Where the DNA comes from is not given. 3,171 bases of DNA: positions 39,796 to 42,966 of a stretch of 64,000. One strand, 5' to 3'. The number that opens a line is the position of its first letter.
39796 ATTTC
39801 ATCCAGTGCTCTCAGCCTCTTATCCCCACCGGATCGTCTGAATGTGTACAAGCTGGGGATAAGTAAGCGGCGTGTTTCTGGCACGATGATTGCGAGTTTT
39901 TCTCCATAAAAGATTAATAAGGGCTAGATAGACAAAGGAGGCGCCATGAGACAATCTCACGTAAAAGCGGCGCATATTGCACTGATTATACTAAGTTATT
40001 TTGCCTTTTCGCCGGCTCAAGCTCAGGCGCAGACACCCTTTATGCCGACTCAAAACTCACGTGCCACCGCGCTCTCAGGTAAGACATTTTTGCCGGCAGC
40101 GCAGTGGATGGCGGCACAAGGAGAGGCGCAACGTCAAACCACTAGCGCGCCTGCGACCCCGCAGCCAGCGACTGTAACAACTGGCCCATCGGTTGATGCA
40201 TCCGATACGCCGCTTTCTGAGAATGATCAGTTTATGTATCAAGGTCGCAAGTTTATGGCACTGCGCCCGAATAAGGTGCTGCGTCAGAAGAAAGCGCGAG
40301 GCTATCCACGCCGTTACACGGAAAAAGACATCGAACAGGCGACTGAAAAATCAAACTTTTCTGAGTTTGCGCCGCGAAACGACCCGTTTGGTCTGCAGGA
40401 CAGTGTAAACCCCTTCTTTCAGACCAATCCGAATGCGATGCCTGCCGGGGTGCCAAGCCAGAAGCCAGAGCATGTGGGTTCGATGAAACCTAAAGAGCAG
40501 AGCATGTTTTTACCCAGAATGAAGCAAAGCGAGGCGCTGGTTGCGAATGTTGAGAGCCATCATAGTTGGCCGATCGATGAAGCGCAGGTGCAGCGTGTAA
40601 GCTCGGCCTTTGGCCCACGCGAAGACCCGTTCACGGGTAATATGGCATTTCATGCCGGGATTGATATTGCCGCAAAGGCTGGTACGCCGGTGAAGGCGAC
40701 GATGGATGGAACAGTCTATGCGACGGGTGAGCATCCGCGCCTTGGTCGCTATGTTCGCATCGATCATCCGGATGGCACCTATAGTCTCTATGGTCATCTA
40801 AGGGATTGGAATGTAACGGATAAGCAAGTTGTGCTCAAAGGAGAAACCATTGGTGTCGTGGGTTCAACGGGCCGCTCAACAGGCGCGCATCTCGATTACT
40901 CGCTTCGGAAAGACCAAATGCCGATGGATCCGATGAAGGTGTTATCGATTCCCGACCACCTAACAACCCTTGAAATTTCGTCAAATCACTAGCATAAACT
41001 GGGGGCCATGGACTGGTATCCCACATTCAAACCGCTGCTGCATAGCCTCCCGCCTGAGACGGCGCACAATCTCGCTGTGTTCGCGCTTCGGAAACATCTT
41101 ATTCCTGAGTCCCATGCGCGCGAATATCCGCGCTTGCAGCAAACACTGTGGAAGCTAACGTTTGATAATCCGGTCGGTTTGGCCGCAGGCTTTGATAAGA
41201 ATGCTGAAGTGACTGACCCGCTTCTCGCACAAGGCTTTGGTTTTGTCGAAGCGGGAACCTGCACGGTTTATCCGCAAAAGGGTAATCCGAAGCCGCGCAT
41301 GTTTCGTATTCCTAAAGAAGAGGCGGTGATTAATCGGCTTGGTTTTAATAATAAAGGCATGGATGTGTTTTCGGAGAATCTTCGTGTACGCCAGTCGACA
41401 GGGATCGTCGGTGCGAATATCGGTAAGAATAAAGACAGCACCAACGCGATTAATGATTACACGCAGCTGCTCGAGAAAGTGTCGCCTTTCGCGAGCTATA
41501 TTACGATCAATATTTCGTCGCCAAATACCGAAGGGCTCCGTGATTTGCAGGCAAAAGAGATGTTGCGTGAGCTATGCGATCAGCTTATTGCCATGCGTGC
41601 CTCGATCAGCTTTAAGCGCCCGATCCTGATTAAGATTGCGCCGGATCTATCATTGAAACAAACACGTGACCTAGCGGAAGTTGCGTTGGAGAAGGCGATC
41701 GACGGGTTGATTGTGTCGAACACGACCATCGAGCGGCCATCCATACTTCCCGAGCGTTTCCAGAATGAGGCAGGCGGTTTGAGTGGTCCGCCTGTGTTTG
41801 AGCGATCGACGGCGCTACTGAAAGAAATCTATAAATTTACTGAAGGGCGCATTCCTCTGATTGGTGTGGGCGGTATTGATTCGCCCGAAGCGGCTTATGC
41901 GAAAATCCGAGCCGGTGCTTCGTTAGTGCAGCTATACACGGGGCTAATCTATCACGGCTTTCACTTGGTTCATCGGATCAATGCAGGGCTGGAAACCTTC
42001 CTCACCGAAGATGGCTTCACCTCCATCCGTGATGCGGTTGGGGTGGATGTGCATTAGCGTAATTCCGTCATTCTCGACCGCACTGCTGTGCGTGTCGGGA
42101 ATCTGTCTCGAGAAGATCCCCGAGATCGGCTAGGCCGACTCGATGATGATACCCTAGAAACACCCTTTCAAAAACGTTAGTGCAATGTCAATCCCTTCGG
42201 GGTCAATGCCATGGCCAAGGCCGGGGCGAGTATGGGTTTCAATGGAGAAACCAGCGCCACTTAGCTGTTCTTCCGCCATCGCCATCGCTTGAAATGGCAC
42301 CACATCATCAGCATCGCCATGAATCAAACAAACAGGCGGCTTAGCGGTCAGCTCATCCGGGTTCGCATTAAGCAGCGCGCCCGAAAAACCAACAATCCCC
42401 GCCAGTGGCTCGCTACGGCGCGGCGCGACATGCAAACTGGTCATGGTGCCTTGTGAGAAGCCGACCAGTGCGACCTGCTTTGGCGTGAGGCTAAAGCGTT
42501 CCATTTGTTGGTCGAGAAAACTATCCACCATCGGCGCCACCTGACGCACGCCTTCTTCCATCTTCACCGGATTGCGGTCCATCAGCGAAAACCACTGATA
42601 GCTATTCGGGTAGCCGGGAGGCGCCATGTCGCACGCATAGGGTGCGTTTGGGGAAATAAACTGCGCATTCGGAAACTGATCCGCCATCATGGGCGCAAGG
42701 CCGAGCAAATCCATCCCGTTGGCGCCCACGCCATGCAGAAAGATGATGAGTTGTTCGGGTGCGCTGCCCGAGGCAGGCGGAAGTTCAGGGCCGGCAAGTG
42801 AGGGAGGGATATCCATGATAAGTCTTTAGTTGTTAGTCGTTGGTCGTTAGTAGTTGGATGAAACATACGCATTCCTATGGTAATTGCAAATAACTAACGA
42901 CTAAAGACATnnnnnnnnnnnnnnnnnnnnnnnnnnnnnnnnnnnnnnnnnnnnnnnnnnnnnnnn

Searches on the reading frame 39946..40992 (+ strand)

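Call 18: search_protein_families(library=pfam, proteins=[window:39946-40992:+])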
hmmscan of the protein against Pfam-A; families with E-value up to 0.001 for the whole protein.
window:39946-40992:+ (348 aa): 1 family
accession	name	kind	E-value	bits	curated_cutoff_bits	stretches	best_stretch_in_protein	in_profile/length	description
PF01551.29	Peptidase_M23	-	4.1e-30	104.3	28.7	1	235-329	2-96/96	Peptidase family M23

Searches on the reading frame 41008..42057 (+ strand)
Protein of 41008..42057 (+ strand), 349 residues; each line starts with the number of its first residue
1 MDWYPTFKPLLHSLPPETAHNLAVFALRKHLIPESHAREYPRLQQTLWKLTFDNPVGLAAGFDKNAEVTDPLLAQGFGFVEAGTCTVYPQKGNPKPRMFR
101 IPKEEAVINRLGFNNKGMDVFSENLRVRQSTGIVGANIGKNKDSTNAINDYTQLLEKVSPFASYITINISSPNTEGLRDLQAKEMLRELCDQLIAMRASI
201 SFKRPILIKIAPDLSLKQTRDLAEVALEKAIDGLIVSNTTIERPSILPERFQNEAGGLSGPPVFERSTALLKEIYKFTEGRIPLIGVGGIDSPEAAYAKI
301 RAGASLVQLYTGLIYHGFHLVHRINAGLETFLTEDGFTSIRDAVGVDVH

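Call 18: search_protein_families(library=pfam, proteins=[window:41008-42057:+])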
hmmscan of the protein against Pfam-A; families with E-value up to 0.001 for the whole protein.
window:41008-42057:+ (349 aa): 1 family
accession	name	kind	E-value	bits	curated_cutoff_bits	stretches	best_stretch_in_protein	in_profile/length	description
PF01180.27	DHO_dh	-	1.7e-83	280.7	27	1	43-332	2-291/291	Dihydroorotate dehydrogenase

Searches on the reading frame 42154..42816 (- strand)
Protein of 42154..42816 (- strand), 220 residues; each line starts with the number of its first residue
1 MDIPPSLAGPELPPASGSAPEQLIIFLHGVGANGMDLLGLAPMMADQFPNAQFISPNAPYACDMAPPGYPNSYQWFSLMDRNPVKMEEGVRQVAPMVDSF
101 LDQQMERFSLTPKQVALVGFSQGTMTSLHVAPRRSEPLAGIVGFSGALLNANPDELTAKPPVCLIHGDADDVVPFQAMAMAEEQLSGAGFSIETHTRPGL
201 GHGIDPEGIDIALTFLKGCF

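Call 18: search_protein_families(library=pfam, proteins=[window:42154-42816:-])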
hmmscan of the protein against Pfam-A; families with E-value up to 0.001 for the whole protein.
window:42154-42816:- (220 aa): 8 families
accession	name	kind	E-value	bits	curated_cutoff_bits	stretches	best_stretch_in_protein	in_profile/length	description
PF02230.22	Abhydrolase_2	-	1.6e-41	143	23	1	18-218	11-215/217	Phospholipase/Carboxylesterase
PF01738.24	DLH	-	1.1e-07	32.1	21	1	103-203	87-187/217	Dienelactone hydrolase family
PF00326.27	Peptidase_S9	-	3.8e-07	30.3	22.6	1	152-205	137-190/213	Prolyl oligopeptidase family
PF00561.26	Abhydrolase_1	-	1.1e-06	29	25.8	1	23-150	2-103/245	alpha/beta hydrolase fold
PF12697.13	Abhydrolase_6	-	1.3e-05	26.5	26.3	0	24-140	1-88/217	Alpha/beta hydrolase family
PF20434.5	BD-FAE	-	3.8e-05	23.7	26.8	0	158-179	188-209/215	BD-FAE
PF12146.15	Hydrolase_4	-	3.8e-05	23.5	27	0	97-149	62-112/239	Serine aminopeptidase, S33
PF03959.19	FSH1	-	0.00026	21.2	21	1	24-182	7-184/211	Serine hydrolase (FSH1)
